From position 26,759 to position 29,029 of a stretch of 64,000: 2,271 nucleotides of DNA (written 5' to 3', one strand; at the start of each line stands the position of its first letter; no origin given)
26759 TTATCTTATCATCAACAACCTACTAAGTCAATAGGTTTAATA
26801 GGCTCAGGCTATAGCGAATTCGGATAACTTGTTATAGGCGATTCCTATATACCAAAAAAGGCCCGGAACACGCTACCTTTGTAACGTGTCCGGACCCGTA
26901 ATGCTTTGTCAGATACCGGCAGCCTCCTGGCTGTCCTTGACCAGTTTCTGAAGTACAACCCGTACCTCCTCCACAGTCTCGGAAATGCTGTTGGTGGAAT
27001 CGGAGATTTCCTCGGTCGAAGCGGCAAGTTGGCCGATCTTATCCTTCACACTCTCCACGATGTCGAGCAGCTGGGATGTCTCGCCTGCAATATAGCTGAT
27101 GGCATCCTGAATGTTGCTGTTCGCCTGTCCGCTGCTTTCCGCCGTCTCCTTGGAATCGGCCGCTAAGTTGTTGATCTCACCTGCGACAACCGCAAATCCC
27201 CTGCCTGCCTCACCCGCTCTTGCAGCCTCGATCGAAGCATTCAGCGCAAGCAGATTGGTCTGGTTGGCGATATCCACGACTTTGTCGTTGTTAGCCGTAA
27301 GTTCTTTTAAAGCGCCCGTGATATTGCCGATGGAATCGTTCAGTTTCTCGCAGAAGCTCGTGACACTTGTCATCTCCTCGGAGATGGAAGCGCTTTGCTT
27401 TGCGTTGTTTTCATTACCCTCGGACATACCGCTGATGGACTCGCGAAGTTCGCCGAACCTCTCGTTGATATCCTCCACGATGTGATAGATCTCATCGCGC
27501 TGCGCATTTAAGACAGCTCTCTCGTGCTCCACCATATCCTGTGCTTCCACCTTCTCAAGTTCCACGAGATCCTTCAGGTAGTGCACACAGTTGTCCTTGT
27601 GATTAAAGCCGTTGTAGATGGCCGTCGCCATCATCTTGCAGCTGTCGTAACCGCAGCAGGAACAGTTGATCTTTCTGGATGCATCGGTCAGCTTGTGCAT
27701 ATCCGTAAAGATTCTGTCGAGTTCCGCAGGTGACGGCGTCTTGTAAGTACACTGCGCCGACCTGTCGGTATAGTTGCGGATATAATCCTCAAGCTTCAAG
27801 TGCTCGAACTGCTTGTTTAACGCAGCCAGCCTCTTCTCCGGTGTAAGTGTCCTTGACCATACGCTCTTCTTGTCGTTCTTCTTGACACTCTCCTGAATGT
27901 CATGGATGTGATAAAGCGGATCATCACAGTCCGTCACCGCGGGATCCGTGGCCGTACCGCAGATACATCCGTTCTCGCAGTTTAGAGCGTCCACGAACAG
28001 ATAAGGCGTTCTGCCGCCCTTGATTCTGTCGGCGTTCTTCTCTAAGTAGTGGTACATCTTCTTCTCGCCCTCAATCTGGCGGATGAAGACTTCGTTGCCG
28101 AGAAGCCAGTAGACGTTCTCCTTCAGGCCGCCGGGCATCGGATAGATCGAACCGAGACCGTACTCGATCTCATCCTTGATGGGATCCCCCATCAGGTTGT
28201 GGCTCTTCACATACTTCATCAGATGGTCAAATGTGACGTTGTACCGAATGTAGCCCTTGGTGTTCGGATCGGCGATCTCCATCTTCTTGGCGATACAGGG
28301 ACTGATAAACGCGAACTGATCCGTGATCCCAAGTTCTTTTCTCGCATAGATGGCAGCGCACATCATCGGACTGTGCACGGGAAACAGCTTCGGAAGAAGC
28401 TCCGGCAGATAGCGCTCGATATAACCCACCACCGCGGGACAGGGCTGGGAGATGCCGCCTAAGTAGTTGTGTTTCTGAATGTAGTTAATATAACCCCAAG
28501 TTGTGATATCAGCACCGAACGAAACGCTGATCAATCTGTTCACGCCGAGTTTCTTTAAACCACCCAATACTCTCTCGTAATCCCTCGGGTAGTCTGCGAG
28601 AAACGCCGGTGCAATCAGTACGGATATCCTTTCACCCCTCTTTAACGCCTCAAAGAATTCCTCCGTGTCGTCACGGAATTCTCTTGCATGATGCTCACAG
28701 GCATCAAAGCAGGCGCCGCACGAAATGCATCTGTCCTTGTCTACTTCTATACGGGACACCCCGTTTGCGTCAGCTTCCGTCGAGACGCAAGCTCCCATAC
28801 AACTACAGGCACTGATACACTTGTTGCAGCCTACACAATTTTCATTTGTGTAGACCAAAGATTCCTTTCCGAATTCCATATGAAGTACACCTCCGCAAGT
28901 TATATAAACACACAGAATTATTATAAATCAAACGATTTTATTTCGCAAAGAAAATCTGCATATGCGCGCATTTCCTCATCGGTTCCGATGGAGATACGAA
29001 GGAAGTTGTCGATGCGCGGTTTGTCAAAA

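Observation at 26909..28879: Soluble [FeFe]-hydrogenase-chemoreceptor fusion: candidate H2/redox taxis sensor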

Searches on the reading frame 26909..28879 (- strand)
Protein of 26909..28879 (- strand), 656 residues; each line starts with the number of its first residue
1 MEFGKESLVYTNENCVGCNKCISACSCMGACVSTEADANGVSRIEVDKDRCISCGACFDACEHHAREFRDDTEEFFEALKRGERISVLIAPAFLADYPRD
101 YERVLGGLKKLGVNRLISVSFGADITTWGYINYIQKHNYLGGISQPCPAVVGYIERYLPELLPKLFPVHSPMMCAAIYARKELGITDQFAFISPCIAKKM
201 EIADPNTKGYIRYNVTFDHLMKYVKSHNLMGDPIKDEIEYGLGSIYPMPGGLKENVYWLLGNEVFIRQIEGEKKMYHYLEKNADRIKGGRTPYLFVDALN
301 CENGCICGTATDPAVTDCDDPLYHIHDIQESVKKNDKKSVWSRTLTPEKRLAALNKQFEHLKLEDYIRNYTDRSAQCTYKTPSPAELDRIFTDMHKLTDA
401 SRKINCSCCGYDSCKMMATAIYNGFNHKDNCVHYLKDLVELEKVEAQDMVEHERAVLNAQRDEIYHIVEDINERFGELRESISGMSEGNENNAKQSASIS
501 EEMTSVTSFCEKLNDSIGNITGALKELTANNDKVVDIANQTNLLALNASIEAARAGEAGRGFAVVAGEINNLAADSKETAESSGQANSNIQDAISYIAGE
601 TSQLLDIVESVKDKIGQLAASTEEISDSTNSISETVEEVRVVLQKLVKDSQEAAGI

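Call 3: search_protein_families(library=pfam, proteins=[window:26909-28879:-], max_evalue=1)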
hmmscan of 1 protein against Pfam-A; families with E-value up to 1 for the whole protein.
window:26909-28879:- (656 aa): 42 families (the best 25 are shown)
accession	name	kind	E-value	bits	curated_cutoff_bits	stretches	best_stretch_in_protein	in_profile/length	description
PF02906.19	Fe_hyd_lg_C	-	1.1e-29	104.3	22.1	1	85-308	3-244/245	Iron only hydrogenase large subunit, C-terminal domain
PF00015.26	MCPsignal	-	2.4e-25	89.8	34.6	1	535-652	43-153/172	Methyl-accepting chemotaxis protein (MCP) signalling domain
PF00037.32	Fer4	-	1.1e-08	34.9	21.1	2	44-66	1-23/24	4Fe-4S binding domain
PF12838.12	Fer4_7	-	2e-05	25.4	27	1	14-64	1-51/52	4Fe-4S dicluster domain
PF12837.12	Fer4_6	-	3.9e-05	23.8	25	1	44-65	2-23/24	4Fe-4S binding domain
PF04060.18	FeS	-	0.00026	21.1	23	1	403-432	3-32/33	Putative Fe-S cluster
PF12797.12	Fer4_2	-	0.00032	20.9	24.5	1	44-61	3-20/22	4Fe-4S binding domain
PF04124.18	Dor1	-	0.0012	18.2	23.3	1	568-645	29-99/339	Dor1-like family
PF13187.11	Fer4_9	-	0.0013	19.1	27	1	14-64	1-50/52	4Fe-4S dicluster domain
PF13459.11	Fer4_15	-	0.0025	18.9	22.4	1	44-72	1-29/66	4Fe-4S single cluster domain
PF11932.13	DUF3450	-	0.003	17.3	32.6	1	564-641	9-86/241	Protein of unknown function (DUF3450)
PF06103.16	DUF948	-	0.0034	18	37.2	1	561-639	9-87/89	Bacterial protein of unknown function (DUF948)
PF12800.12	Fer4_4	-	0.0035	18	24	1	49-61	2-14/17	4Fe-4S binding domain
PF07889.17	DUF1664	-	0.0058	17.1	34.6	1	577-646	51-120/124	Protein of unknown function (DUF1664)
PF14697.11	Fer4_21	-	0.012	16.1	35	2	46-65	3-22/59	4Fe-4S dicluster domain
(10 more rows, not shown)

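Call 4: search_protein_families(library=ncbifam, proteins=[window:26909-28879:-], max_evalue=1)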
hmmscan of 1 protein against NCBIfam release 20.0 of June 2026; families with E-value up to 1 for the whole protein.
window:26909-28879:- (656 aa): 76 families (the best 25 are shown)
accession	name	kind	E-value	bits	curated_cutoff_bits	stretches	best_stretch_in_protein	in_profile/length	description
TIGR04105.1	FeFe_hydrog_B1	subfamily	5.7e-43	147.2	450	1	11-311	140-458/462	monomeric [FeFe] hydrogenase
TIGR02512.1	FeFe_hydrog_A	subfamily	2.3e-23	82.7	405.95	2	11-225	5-251/375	[FeFe] hydrogenase, group A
NF040763.1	FeFe_hydrog_A6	exception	9.8e-22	77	765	2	6-229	138-393/571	NADH-dependent [FeFe] hydrogenase, group A6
NF040762.1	Hydr_FeFe_Clost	exception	1.7e-20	73.1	900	2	6-206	137-365/572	ferredoxin hydrogenase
NF011622.0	PRK15048.1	equivalog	1.7e-17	63.8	900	1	486-654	314-493/553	methyl-accepting chemotaxis protein II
NF050802.1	AspChtxCcaA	equivalog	2.7e-17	62.4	1300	1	470-641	515-689/700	aspartate chemotaxis receptor CcaA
NF041847.1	transduc_aer2_vibrio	equivalog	1.5e-16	59.8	1200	1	486-643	553-721/804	aerotaxis transducer Aer2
NF011615.0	PRK15041.1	equivalog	5.2e-16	58.4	947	1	487-654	317-498/554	methyl-accepting chemotaxis protein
NF007309.0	PRK09793.1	equivalog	5.3e-16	58.7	903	1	487-654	313-491/533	methyl-accepting chemotaxis protein IV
NF047851.1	MCPCitTducer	equivalog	1.2e-15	57.6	900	1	487-653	316-496/553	methyl-accepting chemotaxis citrate transducer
NF058645.1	MCPCtpMPsAe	equivalog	1.2e-15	57.3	900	1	485-635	339-489/558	methyl-accepting chemotaxis protein CtpM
TIGR01944.1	rnfB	subfamily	5.2e-09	35.9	68.7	2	11-78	111-172/190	RnfABCDGE type electron transport complex subunit B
NF043069.1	T4HPD_activ_SAM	equivalog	2.2e-06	27.3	425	1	5-73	43-104/299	trans-4-hydroxy-L-proline dehydratase activase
NF042909.1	FMH_DH_FwdF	exception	4.9e-06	25.9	375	1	8-68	252-313/336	tungsten-dependent formylmethanofuran dehydrogenase subunit FwdF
NF041782.1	mnquin_red_QrcC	equivalog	1e-05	25.4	400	1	3-69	53-119/239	menaquinone reductase iron-sulfur cluster-binding subunit QrcC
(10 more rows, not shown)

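Call 5: search_solved_structures(query=window:26909-28879:-, max_evalue=0.01, show_alignments=3)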
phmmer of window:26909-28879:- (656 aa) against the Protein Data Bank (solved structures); distinct sequences matched with E-value up to 0.01: 90 (the best 60 are shown).
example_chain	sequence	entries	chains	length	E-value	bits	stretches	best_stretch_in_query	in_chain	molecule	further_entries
8a6t_A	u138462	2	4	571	7.5e-18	67.6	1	8-230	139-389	Electron bifurcating hydrogenase subunit HydA1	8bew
2ch7_A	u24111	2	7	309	8.4e-18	67.5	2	525-650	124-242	METHYL-ACCEPTING CHEMOTAXIS PROTEIN | Methyl-accepting chemotaxis protein 2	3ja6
2ch7_B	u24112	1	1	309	1.9e-17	66.3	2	525-649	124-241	METHYL-ACCEPTING CHEMOTAXIS PROTEIN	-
3ja6_H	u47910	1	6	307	2.1e-17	66.2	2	525-649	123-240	Methyl-accepting chemotaxis protein 2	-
8rxj_A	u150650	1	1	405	1e-15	60.6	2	13-209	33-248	Periplasmic [Fe] hydrogenase large subunit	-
7p5h_A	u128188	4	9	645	1.1e-15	60.5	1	10-230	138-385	Fe-hydrogenase, subunit alpha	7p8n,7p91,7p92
8bj7_A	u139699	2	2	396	1.4e-15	60.2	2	13-209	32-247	Periplasmic [Fe] hydrogenase large subunit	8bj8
8ru6_B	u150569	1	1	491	2.3e-15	59.4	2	13-209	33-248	Periplasmic [Fe] hydrogenase large subunit,CpI,Periplasmic [Fe] hydrogenase small subunit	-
1hfe_L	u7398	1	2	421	2.7e-15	59.2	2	13-209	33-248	PROTEIN (FE-ONLY HYDROGENASE (E.C.1.18.99.1) (LARGER SUBUNIT))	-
1qu7_A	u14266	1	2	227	2.8e-15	59.2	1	480-647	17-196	METHYL-ACCEPTING CHEMOTAXIS PROTEIN I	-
8rtg_A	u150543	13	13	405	2.8e-15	59.1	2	13-209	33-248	Periplasmic [Fe] hydrogenase large subunit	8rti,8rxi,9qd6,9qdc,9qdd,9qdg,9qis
9hpx_A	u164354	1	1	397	3.7e-15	58.7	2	13-209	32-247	Periplasmic [Fe] hydrogenase large subunit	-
6sg2_AAA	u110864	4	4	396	3.7e-15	58.7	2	13-209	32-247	Periplasmic [Fe] hydrogenase large subunit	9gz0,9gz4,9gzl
9r9v_A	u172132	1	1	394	4.1e-15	58.6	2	13-209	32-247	Periplasmic [Fe] hydrogenase large subunit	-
1e08_A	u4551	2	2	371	4.4e-15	58.5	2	13-209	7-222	[FE]-HYDROGENASE (LARGE SUBUNIT) | PERIPLASMIC [FE] HYDROGENASE LARGE SUBUNIT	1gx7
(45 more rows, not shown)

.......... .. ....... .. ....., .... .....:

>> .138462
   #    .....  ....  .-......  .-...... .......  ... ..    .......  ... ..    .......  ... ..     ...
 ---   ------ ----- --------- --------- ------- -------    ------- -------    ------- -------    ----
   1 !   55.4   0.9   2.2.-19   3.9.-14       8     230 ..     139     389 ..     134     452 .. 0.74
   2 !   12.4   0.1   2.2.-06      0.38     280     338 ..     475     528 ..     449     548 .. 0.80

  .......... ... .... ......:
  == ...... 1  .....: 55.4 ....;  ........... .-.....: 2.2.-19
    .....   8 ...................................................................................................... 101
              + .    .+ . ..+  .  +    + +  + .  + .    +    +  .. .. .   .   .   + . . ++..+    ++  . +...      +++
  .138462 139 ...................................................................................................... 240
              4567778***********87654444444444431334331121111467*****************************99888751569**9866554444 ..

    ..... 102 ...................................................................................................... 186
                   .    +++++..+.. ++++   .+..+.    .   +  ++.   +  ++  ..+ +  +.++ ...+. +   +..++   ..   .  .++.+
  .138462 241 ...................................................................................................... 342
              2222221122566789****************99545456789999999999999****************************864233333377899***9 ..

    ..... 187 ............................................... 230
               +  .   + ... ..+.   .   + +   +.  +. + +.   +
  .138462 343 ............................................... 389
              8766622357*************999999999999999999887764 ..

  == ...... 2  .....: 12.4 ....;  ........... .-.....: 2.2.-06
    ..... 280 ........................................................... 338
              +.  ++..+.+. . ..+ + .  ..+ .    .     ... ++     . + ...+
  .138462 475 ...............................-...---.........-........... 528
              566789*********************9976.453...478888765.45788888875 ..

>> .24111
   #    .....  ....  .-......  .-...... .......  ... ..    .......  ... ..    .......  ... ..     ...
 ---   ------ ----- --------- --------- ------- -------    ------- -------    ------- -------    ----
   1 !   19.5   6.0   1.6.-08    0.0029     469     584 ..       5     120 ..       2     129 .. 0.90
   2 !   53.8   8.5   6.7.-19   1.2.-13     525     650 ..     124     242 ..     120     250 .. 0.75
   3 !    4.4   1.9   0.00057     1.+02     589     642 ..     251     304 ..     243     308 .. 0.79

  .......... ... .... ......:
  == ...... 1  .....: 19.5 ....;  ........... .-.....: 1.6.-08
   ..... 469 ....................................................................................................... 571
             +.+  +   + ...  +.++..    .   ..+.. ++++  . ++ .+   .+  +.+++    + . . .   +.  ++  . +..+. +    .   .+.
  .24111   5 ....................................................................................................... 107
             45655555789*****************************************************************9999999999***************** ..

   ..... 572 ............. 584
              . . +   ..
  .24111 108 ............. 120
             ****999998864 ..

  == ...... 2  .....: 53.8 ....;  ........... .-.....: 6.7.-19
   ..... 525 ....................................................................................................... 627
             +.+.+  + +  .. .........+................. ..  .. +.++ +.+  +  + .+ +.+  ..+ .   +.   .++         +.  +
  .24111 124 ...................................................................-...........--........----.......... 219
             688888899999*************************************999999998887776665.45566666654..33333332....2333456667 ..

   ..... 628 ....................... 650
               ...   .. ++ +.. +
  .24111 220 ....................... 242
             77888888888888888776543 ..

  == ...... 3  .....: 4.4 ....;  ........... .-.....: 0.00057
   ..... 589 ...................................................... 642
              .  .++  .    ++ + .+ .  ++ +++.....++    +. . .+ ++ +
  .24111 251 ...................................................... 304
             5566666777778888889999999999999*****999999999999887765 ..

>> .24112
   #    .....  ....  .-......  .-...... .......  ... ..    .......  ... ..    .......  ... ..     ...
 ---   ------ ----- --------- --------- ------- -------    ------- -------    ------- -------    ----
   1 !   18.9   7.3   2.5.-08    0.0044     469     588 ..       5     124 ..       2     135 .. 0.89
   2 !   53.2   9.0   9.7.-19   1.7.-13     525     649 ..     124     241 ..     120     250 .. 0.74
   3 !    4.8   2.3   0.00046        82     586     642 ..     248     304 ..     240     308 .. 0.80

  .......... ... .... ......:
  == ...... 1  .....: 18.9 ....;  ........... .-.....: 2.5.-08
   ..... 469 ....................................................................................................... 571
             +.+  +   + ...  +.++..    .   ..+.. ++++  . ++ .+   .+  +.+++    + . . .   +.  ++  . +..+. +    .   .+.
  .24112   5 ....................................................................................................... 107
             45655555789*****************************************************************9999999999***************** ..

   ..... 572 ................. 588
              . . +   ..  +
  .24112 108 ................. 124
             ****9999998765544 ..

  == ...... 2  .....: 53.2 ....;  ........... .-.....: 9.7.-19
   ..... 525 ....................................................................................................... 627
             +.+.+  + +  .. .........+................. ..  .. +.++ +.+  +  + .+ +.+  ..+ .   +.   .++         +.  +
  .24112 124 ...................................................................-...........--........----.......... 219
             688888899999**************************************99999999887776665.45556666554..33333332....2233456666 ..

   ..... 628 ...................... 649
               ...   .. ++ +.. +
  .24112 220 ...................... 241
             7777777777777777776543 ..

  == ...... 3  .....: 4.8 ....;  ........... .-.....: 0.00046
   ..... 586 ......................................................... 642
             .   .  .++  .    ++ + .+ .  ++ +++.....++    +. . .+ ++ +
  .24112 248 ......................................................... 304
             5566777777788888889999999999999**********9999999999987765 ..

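Call 11: find_homologous_proteins(query=window:26909-28879:-, max_evalue=0.00001)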
Query window:26909-28879:- (656 aa): 5465 proteins with E <= 0.00001 among 8000 candidates; the best 120 are listed.
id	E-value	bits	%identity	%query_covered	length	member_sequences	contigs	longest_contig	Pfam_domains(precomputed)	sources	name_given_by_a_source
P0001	0.0e+0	1506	100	100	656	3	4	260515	PF00015.27,PF02906.20,PF00037.33,PF12838.13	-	-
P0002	0.0e+0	1252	83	100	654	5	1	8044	PF00015.27,PF02906.20,PF00037.33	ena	-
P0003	0.0e+0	1250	82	100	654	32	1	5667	PF00015.27,PF02906.20,PF00037.33,PF12838.13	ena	-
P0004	0.0e+0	1239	82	99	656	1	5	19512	PF00015.27,PF02906.20,PF00037.33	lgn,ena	-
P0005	0.0e+0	1229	81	100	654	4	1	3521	PF00015.27,PF02906.20,PF00037.33,PF12838.13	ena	-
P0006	0.0e+0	1220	81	99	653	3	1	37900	PF00015.27,PF02906.20,PF00037.33,PF12838.13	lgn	-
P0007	0.0e+0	1165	77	99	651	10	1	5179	PF00015.27,PF02906.20,PF04060.19,PF12837.13,PF00037.33,PF04108.18,PF12838.13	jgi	-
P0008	0.0e+0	1161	76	99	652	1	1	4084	PF00015.27,PF02906.20,PF04060.19,PF00037.33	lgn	-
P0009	0.0e+0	1161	77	99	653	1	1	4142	PF00015.27,PF02906.20,PF00037.33,PF12838.13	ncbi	-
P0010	0.0e+0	1153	75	99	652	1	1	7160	PF00015.27,PF02906.20,PF04060.19,PF00037.33,PF12838.13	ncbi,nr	ncbi:MAG: 4Fe-4S binding protein [Lachnospiraceae bacterium]|nr:4Fe-4S binding protein [Lachnospirac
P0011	0.0e+0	1152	75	99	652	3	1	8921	PF00015.27,PF02906.20,PF04060.19,PF00037.33,PF12838.13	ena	-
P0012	0.0e+0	1147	76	99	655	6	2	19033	PF00015.27,PF02906.20,PF04060.19,PF12837.13,PF00037.33,PF12838.13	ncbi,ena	-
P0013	0.0e+0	1147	76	99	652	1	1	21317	PF00015.27,PF02906.20,PF04060.19,PF12837.13,PF00037.33,PF12838.13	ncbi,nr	ncbi:MAG: 4Fe-4S binding protein [Lachnospiraceae bacterium]|nr:4Fe-4S binding protein [Lachnospirac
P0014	0.0e+0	1146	76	99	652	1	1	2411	PF00015.27,PF02906.20,PF04060.19,PF12837.13,PF00037.33,PF12838.13,PF13187.12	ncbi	-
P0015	0.0e+0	1143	75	99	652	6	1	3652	PF00015.27,PF02906.20,PF04060.19,PF12837.13,PF00037.33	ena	-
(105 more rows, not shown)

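Call 18: find_encoding_contigs(protein=P0001, flank=10000, max_places=6)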
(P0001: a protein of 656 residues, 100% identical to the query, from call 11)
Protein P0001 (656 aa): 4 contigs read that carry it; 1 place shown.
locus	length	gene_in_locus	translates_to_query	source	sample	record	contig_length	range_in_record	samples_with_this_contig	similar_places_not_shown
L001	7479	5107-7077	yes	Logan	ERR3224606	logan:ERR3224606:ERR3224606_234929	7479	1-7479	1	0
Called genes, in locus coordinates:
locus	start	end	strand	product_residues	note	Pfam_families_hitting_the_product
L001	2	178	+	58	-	?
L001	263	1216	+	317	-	PF07136:DUF1385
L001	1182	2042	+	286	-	PF17827:PrmC_N, PF13649:Methyltransf_25 (faint), PF05175:MTS, PF13847:Methyltransf_31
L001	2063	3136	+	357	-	PF03462:PCRF, PF00472:RF-1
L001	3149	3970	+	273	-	PF02673:BacA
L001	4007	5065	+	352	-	PF00155:Aminotran_1_2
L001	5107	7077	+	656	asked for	PF12838:Fer4_7 (weak), PF00037:Fer4 (weak), PF02906:Fe_hyd_lg_C, PF00015:MCPsignal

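Call 19: find_related_loci(query=P0001, collection=genome_contigs, flank=10000)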
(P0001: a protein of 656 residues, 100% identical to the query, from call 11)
Query P0001 (656 aa) in genome_contigs; peptide patterns used: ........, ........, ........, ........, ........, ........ (x = any residue, [..] = any of these).
84 stretches matched a pattern; 53 encode a relative of the query (tblastn E <= 1e-3); 53 distinct loci.
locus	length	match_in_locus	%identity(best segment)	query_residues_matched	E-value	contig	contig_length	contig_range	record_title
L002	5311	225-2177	80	1-651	0e+0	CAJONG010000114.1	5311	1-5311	uncultured Lachnospiraceae bacterium isolate Reindeer_2_mag_80 genome assembly, contig: scaffold_17620, whole genome sho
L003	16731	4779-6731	77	1-651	0e+0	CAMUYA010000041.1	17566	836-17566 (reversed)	MAG TPA_asm: uncultured Lachnospiraceae bacterium isolate SRR8387720_bin.9_metaWRAP_v1.3_MAG genome assembly, contig: ER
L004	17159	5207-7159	77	1-651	0e+0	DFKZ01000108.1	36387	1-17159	MAG TPA_asm: Lachnospiraceae bacterium UBA3632 UBA3632_contig_5347, whole genome shotgun sequence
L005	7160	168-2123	75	1-652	0e+0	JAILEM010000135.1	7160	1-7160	MAG: Lachnospiraceae bacterium isolate RUI046 k141_14022834_flag=0_multi=73.5780_len=7160, whole genome shotgun sequence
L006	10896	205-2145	75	1-647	0e+0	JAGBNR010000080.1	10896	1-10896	MAG: Lachnospiraceae bacterium isolate RGIG9281 Water_deer_Rumen.Co__c398859, whole genome shotgun sequence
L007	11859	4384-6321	74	1-646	0e+0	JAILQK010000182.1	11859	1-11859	MAG: Lachnospiraceae bacterium isolate RUI356 k141_11517183_flag=0_multi=19.8391_len=11859, whole genome shotgun sequenc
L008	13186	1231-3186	73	1-652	0e+0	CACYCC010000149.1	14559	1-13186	MAG: uncultured Lachnospiraceae bacterium isolate RUG11799 genome assembly, contig: RUG11799_asm_149, whole genome shotg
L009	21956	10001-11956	73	1-652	0e+0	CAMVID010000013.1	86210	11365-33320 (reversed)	MAG TPA_asm: uncultured Lachnospiraceae bacterium isolate SRR8387717_bin.105_metaWRAP_v1.3_MAG genome assembly, contig:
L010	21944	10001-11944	73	5-652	0e+0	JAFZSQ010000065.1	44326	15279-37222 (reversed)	MAG: Lachnospiraceae bacterium isolate RGIG8061 Water_buffalos_Rumen-1__c839618, whole genome shotgun sequence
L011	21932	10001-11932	71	8-651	0e+0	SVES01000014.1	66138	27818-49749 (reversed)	MAG: Pseudobutyrivibrio ruminis isolate SIG312 NODE_672_length_66138_cov_12.177154, whole genome shotgun sequence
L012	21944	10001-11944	72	3-650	0e+0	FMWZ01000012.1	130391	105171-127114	Lachnospiraceae bacterium G11 genome assembly, contig: IE05DRAFT_scaffold00009.9, whole genome shotgun sequence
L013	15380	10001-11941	70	5-651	0e+0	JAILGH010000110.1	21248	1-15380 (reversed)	MAG: Pseudobutyrivibrio sp. isolate RUI093 k141_7158062_flag=0_multi=63.0753_len=21248, whole genome shotgun sequence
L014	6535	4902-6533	83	1-544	0e+0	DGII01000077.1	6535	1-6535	MAG TPA_asm: Lachnospiraceae bacterium UBA3826 UBA3826_contig_186743, whole genome shotgun sequence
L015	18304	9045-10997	70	3-653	0e+0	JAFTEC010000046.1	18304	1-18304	MAG: Lachnospiraceae bacterium isolate RGIG3735 Goat_Rumen.Co__c831086, whole genome shotgun sequence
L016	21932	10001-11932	70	7-650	0e+0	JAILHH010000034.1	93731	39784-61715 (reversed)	MAG: Acetatifactor sp. isolate RUI119 k141_13616855_flag=0_multi=17.0000_len=93731, whole genome shotgun sequence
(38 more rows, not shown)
